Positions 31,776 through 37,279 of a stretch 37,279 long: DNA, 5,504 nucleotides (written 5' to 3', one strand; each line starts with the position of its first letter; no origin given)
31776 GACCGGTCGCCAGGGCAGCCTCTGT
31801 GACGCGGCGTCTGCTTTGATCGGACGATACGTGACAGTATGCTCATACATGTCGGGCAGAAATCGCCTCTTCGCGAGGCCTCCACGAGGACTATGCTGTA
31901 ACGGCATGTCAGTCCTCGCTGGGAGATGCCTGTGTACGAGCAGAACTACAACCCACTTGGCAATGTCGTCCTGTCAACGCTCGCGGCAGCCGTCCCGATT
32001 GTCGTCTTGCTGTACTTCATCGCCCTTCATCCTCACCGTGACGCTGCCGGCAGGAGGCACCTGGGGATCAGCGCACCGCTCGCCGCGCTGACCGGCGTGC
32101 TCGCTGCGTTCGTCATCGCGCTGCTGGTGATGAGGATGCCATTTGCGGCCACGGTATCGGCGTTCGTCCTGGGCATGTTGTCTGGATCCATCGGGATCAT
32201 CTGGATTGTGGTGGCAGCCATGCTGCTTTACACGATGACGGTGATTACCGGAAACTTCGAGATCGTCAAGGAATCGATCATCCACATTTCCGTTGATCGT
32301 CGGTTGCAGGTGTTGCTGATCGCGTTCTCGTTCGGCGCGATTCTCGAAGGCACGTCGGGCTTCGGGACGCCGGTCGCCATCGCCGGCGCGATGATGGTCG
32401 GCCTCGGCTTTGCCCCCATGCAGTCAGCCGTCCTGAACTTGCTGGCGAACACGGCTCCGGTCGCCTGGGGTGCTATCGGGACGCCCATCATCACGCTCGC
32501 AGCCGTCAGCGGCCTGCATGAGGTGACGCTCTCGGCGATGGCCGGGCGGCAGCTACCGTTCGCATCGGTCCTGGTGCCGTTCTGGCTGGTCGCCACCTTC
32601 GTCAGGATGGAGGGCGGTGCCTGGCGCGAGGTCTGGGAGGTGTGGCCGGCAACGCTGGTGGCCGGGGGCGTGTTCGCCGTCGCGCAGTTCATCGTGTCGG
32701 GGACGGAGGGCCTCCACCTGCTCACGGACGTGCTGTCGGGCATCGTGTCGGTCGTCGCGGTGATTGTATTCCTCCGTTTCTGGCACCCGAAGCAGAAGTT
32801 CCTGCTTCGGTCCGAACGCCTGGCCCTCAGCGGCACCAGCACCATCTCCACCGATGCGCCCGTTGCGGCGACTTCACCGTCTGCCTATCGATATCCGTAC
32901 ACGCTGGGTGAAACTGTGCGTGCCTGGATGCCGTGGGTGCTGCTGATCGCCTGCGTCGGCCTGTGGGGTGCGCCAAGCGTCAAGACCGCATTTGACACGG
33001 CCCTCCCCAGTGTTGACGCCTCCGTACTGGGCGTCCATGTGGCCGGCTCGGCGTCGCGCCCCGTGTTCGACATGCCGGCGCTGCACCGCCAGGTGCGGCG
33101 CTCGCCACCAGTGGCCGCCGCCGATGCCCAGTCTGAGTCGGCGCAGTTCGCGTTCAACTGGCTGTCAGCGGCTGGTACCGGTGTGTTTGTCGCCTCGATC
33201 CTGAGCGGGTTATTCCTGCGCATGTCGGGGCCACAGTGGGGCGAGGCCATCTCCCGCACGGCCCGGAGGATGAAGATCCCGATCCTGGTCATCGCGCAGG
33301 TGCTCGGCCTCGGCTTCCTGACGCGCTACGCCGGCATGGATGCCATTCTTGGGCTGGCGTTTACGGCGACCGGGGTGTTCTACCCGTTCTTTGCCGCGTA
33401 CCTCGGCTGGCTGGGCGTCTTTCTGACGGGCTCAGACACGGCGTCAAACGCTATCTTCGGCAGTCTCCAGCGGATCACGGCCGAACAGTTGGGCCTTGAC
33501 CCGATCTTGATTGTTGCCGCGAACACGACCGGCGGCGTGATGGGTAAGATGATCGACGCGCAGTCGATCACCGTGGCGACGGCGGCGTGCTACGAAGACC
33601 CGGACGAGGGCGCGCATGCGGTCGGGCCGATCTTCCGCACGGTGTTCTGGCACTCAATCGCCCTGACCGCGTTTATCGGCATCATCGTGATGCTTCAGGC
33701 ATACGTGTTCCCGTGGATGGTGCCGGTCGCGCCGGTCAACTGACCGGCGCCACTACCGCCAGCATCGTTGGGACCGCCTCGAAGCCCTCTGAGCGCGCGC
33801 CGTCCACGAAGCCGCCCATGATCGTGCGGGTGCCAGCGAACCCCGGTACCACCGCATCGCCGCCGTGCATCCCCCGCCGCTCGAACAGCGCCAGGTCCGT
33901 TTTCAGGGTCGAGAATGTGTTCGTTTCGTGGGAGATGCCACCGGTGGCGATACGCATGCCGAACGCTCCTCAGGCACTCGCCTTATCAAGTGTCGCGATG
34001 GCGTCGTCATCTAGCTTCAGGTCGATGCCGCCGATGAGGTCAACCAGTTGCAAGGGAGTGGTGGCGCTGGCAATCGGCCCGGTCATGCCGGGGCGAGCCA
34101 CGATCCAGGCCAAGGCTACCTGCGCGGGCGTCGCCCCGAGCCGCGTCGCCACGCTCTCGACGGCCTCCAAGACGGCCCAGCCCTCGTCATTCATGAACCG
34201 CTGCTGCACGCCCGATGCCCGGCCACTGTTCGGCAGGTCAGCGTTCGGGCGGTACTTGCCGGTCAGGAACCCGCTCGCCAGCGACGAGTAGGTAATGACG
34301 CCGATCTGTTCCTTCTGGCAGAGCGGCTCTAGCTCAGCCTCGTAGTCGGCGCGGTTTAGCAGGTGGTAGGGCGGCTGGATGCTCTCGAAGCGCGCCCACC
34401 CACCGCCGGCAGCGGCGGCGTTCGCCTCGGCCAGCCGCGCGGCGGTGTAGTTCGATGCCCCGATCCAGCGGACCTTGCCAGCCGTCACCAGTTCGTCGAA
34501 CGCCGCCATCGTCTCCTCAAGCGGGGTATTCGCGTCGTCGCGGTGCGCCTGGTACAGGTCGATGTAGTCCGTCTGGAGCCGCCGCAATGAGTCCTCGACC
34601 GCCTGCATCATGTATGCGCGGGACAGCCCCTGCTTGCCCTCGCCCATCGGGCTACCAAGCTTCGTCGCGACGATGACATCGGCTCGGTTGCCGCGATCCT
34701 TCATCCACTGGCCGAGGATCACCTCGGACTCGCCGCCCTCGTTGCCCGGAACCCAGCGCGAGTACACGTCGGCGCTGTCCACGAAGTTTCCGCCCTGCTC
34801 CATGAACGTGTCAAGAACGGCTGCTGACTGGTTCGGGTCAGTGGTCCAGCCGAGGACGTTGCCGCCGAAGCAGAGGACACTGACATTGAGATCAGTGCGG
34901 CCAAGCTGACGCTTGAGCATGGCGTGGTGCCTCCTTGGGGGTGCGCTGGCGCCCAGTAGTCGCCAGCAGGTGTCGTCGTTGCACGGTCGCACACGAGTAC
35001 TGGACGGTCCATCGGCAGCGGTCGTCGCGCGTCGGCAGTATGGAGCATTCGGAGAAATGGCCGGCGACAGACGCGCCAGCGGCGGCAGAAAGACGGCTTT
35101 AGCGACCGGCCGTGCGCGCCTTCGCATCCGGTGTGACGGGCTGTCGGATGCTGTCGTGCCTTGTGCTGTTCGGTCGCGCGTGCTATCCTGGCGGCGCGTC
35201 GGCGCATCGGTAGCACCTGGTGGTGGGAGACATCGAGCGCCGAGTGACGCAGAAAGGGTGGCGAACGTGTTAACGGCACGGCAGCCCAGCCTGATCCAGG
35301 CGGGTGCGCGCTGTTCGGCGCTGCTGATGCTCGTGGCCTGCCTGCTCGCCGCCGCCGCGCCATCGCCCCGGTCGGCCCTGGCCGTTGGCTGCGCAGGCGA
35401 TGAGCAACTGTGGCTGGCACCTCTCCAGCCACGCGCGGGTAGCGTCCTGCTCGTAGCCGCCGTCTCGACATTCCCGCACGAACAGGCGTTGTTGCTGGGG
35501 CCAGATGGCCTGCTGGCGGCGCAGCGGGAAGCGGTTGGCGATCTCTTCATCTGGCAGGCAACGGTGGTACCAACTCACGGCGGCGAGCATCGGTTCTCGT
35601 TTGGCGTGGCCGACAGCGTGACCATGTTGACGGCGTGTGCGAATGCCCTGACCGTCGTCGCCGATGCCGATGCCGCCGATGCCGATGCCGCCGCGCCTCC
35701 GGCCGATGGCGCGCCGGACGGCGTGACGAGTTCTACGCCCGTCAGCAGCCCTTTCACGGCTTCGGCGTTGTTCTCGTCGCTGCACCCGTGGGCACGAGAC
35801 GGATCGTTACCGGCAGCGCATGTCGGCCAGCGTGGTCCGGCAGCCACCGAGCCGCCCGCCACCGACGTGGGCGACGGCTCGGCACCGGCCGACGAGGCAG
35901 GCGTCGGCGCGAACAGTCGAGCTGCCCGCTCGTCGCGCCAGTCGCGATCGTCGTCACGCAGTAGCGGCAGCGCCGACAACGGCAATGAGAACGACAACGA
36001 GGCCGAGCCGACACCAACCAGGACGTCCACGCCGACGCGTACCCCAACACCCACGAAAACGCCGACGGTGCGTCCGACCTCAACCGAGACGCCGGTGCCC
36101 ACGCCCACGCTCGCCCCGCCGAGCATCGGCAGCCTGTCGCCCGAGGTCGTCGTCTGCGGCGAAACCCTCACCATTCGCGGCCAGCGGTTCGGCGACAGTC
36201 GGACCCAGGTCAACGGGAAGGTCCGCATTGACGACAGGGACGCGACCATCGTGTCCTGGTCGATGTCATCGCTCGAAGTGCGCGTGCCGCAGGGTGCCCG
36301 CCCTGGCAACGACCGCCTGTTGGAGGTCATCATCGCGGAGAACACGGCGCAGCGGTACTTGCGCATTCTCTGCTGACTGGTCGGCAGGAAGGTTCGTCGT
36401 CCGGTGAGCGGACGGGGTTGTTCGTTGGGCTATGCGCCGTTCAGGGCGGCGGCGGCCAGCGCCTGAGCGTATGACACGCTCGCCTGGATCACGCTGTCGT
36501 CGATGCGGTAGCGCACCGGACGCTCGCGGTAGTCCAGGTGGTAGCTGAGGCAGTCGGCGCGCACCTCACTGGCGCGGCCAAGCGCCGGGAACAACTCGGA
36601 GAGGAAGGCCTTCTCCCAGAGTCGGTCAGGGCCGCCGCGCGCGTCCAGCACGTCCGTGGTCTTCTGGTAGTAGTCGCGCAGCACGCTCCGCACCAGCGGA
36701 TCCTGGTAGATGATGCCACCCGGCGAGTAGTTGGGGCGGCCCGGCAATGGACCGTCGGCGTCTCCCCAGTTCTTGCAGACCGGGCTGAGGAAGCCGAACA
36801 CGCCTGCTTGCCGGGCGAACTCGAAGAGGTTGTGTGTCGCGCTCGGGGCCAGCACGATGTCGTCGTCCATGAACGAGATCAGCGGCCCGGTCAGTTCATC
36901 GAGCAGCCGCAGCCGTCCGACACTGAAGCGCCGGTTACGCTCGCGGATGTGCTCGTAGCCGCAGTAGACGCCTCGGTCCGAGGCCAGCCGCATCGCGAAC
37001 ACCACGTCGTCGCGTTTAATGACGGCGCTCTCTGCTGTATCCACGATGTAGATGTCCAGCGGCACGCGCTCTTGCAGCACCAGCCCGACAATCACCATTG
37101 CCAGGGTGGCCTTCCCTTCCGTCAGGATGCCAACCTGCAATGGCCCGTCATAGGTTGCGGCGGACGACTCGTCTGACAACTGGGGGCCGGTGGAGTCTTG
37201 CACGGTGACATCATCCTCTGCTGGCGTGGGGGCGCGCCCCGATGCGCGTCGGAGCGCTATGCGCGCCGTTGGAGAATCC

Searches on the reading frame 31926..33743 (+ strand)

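Call 10: search_protein_families(library=pfam, proteins=[window:31926-33743:+], max_evalue=0.001)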
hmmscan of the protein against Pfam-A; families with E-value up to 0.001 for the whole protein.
window:31926-33743:+ (605 aa): 1 family
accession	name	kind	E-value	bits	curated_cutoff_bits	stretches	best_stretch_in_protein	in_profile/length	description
PF02652.20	Lactate_perm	-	1.3e-138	463.5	27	1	16-591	1-522/522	L-lactate permease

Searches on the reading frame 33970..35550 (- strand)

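Call 71: search_protein_families(library=pfam, proteins=[window:33970-35550:-], max_evalue=0.001)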
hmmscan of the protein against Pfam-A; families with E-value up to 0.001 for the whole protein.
window:33970-35550:- (526 aa): 1 family
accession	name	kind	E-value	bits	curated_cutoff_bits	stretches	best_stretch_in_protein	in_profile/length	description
PF00248.27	Aldo_ket_red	-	2.8e-72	243.7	24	1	226-524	2-289/291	Aldo/keto reductase family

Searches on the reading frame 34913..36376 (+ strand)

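Call 71: search_protein_families(library=pfam, proteins=[window:34913-36376:+], max_evalue=0.001)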
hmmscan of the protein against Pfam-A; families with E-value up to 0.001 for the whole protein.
window:34913-36376:+ (487 aa): 1 family
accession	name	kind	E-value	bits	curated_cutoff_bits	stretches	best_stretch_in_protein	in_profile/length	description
PF01833.30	TIG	-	1.3e-08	35.1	20.9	1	403-465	1-62/84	IPT/TIG domain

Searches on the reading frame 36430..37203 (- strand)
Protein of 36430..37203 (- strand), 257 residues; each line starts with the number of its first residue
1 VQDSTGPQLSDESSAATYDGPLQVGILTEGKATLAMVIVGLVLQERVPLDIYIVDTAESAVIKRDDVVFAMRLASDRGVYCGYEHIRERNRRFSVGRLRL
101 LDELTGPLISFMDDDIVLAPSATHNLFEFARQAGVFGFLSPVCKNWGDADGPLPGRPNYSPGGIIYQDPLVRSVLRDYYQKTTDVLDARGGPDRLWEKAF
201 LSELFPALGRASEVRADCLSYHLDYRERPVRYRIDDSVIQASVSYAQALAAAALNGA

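Call 71: search_protein_families(library=pfam, proteins=[window:36430-37203:-], max_evalue=0.001)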
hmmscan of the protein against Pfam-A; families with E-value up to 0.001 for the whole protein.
window:36430-37203:- (257 aa): 1 family
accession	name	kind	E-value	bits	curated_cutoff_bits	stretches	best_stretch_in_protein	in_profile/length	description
PF00535.33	Glycos_transf_2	-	0.0003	21.2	23.3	1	87-134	60-107/168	Glycosyl transferase family 2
